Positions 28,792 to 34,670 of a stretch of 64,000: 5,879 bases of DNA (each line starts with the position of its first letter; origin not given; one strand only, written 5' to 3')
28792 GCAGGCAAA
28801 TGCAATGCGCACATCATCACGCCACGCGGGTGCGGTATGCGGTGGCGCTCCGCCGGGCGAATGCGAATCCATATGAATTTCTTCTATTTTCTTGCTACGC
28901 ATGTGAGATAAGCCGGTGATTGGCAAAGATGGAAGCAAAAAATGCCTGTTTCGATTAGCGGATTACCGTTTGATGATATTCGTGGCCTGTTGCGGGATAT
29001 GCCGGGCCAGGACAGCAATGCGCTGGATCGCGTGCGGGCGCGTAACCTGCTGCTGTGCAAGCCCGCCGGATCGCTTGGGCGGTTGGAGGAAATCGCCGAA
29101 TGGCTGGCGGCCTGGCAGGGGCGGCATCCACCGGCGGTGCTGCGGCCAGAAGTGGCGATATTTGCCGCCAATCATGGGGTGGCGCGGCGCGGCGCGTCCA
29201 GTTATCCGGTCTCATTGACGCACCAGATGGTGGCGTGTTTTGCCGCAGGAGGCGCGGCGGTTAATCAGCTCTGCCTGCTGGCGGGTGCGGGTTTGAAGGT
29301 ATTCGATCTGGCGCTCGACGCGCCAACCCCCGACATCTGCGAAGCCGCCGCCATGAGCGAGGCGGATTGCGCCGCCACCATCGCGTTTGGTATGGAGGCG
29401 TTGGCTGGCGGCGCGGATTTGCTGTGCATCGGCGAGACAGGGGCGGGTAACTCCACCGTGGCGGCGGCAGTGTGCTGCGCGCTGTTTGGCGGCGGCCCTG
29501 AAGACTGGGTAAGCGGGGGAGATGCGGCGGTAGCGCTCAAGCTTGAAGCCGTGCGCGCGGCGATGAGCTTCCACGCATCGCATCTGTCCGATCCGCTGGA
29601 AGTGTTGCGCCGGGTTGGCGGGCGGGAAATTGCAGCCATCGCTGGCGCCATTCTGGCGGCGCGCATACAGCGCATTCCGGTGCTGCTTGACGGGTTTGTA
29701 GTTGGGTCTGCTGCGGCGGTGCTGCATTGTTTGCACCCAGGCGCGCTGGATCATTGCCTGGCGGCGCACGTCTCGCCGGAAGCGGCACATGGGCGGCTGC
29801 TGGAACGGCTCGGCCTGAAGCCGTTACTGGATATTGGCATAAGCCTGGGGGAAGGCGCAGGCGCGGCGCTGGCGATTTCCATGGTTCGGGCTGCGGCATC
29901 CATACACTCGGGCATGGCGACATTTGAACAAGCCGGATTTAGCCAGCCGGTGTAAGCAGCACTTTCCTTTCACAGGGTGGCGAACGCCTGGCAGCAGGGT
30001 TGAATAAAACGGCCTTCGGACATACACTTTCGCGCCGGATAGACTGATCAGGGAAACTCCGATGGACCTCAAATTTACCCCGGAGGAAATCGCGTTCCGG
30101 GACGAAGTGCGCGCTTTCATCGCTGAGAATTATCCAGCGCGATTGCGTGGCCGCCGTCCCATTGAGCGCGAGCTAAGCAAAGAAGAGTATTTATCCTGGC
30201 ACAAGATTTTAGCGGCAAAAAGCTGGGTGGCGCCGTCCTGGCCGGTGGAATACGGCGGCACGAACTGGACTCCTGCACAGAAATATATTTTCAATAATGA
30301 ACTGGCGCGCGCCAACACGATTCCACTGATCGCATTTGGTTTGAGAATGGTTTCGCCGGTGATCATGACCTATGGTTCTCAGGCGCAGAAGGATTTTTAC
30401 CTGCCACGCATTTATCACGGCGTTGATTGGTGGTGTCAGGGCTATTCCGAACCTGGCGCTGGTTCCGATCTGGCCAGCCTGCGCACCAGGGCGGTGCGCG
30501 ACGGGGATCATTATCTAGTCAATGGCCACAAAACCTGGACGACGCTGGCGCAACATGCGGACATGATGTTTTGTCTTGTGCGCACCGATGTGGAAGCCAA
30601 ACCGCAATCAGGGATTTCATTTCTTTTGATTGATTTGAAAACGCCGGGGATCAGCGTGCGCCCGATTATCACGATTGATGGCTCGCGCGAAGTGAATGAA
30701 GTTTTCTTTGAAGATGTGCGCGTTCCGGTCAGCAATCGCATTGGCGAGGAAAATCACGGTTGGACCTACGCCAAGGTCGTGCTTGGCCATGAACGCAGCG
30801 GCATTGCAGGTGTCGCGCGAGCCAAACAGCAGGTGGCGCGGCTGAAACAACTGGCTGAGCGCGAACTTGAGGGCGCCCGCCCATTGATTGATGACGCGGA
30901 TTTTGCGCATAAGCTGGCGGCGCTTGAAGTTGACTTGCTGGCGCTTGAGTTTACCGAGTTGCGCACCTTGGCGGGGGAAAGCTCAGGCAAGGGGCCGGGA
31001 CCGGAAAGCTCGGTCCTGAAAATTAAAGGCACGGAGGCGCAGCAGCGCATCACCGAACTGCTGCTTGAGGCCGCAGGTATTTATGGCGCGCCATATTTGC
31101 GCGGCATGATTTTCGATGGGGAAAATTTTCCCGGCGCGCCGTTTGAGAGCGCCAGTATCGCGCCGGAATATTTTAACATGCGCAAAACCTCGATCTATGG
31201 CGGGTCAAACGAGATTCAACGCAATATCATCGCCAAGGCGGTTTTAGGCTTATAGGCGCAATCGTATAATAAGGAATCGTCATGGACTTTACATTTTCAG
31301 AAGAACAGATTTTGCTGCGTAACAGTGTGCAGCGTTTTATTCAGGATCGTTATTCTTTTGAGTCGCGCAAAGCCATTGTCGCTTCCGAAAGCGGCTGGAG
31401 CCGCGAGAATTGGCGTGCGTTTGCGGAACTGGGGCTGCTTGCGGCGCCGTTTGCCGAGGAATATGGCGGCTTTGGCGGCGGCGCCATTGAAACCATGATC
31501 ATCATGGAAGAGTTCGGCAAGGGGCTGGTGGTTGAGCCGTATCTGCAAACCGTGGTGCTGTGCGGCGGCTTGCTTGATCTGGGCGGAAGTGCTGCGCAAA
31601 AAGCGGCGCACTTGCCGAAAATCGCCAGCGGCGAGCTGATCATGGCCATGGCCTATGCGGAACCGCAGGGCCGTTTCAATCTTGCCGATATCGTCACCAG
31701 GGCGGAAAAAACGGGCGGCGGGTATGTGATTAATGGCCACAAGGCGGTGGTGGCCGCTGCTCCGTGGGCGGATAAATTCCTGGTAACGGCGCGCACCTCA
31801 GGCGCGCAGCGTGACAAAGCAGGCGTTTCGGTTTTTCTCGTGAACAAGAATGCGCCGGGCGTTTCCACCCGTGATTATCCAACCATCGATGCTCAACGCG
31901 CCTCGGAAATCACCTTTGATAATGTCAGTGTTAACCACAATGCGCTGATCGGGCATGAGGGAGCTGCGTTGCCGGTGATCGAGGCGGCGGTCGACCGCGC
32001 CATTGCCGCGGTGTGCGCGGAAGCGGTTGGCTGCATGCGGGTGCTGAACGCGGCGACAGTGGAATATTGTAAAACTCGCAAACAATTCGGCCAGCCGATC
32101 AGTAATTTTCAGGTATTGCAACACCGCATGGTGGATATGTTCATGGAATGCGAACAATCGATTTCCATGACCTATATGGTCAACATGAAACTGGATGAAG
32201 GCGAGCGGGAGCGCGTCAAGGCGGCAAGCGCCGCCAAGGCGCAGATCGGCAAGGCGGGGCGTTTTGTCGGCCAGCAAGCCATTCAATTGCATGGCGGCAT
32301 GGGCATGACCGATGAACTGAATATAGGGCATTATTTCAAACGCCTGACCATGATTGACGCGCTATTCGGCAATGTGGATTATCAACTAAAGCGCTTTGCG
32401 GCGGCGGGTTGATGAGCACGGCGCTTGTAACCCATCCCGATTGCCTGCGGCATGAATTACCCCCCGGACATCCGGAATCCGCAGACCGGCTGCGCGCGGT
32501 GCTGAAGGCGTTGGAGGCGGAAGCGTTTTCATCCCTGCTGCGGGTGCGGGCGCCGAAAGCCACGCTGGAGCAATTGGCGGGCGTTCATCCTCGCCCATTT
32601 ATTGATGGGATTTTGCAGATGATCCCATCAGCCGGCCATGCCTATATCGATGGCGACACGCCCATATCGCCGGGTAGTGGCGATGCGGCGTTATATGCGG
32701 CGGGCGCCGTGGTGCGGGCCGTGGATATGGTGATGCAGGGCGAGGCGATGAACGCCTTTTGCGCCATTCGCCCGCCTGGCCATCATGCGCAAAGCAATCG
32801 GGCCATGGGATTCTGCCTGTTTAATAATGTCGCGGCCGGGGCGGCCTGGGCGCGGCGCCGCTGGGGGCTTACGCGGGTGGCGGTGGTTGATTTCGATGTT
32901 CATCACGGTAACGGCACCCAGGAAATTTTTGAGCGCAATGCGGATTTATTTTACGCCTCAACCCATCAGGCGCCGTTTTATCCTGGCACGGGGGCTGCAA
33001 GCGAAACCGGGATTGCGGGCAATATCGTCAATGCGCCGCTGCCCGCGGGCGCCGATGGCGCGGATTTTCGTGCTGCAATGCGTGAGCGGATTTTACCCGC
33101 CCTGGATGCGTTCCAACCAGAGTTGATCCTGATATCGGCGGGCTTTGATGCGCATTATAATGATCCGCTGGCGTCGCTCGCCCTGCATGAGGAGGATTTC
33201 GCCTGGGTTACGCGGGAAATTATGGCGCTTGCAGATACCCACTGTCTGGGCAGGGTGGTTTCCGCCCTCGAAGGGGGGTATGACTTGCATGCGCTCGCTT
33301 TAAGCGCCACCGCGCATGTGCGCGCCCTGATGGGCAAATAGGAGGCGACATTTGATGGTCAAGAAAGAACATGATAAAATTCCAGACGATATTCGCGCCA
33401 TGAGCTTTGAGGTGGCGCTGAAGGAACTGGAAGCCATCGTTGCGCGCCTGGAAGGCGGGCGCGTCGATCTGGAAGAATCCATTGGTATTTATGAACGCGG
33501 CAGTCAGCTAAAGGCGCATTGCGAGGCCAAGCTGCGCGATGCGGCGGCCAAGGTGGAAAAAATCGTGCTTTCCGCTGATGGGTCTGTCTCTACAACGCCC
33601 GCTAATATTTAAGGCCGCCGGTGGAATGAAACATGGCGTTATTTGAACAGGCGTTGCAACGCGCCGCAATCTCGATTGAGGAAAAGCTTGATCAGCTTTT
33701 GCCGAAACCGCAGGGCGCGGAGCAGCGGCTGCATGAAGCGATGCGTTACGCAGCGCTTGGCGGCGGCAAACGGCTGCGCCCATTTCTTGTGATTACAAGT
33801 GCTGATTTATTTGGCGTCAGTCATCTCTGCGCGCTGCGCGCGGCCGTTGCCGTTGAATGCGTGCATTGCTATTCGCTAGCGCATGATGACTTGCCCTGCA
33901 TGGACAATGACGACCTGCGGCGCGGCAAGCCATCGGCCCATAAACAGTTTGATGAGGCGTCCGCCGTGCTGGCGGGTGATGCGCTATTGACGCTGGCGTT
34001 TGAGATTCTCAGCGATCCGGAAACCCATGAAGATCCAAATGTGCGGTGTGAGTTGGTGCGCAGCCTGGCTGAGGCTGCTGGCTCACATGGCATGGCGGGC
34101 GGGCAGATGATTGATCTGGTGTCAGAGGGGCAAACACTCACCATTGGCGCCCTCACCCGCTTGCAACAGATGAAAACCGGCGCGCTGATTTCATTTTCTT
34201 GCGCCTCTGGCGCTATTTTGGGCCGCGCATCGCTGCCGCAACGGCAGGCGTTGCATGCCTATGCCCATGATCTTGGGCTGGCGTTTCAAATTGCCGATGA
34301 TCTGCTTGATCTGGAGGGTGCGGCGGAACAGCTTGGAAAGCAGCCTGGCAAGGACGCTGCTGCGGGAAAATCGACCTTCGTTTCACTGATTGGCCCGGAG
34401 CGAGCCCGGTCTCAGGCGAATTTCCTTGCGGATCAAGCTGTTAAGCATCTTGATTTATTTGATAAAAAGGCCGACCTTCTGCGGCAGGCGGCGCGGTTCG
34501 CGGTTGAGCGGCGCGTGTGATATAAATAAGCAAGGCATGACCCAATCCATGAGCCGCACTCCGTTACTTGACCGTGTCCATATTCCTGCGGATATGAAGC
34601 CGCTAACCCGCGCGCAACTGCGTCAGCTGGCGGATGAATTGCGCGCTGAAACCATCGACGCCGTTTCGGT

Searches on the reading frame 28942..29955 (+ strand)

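Call 102: search_protein_families(library=pfam, proteins=[window:28942-29955:+], max_evalue=0.000001)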
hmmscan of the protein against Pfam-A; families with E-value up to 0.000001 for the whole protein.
window:28942-29955:+ (337 aa): 1 family
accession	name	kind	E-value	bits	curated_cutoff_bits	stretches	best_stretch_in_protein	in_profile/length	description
PF02277.22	DBI_PRT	-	1.6e-97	327.2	22.6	1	22-332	3-328/329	Phosphoribosyltransferase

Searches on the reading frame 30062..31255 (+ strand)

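Call 102: search_protein_families(library=pfam, proteins=[window:30062-31255:+], max_evalue=0.000001)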
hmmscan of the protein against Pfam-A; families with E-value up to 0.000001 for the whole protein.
window:30062-31255:+ (397 aa): 3 families
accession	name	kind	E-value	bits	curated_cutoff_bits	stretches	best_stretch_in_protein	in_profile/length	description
PF00441.29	Acyl-CoA_dh_1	-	6.2e-21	75.5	22.4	1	231-395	1-150/150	Acyl-CoA dehydrogenase, C-terminal domain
PF02770.24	Acyl-CoA_dh_M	-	6.2e-21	74.8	33.3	1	125-219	1-97/97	Acyl-CoA dehydrogenase, middle domain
PF02771.21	Acyl-CoA_dh_N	-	1.4e-15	58.1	22.9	1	6-120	1-112/113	Acyl-CoA dehydrogenase, N-terminal domain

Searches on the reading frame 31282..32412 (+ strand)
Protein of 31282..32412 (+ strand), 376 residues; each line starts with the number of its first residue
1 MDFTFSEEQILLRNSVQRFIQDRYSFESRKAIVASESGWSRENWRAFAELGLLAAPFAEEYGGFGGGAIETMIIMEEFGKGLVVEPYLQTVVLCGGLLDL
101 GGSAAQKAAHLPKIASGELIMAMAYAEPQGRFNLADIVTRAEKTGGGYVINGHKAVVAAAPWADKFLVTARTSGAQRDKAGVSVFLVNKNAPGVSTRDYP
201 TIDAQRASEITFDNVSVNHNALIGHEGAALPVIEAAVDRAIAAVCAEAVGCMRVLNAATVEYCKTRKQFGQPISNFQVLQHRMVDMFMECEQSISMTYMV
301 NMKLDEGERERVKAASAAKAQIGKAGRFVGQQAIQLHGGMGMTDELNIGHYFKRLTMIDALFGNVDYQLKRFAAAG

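Call 102: search_protein_families(library=pfam, proteins=[window:31282-32412:+], max_evalue=0.000001)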
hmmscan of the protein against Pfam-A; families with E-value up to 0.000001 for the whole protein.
window:31282-32412:+ (376 aa): 3 families
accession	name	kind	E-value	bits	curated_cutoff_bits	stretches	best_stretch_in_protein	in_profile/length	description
PF00441.29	Acyl-CoA_dh_1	-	1.8e-24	87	22.4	1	236-374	10-147/150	Acyl-CoA dehydrogenase, C-terminal domain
PF02771.21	Acyl-CoA_dh_N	-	9.1e-21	74.8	22.9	1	6-118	1-113/113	Acyl-CoA dehydrogenase, N-terminal domain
PF02770.24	Acyl-CoA_dh_M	-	4.2e-20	72.2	33.3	1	122-215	1-97/97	Acyl-CoA dehydrogenase, middle domain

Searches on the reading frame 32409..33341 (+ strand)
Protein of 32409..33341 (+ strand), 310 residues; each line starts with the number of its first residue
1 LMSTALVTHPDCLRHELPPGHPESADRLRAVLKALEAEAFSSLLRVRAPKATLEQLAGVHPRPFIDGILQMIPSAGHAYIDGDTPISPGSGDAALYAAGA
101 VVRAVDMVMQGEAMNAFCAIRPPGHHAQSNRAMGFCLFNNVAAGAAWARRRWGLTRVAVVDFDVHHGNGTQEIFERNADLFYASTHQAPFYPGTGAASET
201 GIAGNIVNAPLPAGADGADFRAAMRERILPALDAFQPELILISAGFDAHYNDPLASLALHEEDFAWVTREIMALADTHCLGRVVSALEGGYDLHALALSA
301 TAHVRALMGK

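Call 102: search_protein_families(library=pfam, proteins=[window:32409-33341:+], max_evalue=0.000001)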
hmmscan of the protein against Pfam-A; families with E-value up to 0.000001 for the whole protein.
window:32409-33341:+ (310 aa): 1 family
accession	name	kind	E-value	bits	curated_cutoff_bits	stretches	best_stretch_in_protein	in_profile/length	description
PF00850.24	Hist_deacetyl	-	5e-93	312.1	27.9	1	21-307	1-298/298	Histone deacetylase domain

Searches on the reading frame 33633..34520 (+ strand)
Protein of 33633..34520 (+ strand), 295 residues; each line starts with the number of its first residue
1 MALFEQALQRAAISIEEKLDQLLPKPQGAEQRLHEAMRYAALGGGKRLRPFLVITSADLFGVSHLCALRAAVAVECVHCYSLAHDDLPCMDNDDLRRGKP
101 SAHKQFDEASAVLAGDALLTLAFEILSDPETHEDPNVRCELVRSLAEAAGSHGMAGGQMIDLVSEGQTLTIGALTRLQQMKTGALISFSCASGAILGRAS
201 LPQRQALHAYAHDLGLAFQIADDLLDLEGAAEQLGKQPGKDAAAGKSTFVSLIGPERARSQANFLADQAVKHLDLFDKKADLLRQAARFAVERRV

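Call 102: search_protein_families(library=pfam, proteins=[window:33633-34520:+], max_evalue=0.000001)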
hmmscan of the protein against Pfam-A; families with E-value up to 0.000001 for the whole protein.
window:33633-34520:+ (295 aa): 1 family
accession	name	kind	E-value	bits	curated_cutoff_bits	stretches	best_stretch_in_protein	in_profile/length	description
PF00348.22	polyprenyl_synt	-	5.1e-54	183.6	27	1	31-265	2-230/251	Polyprenyl synthetase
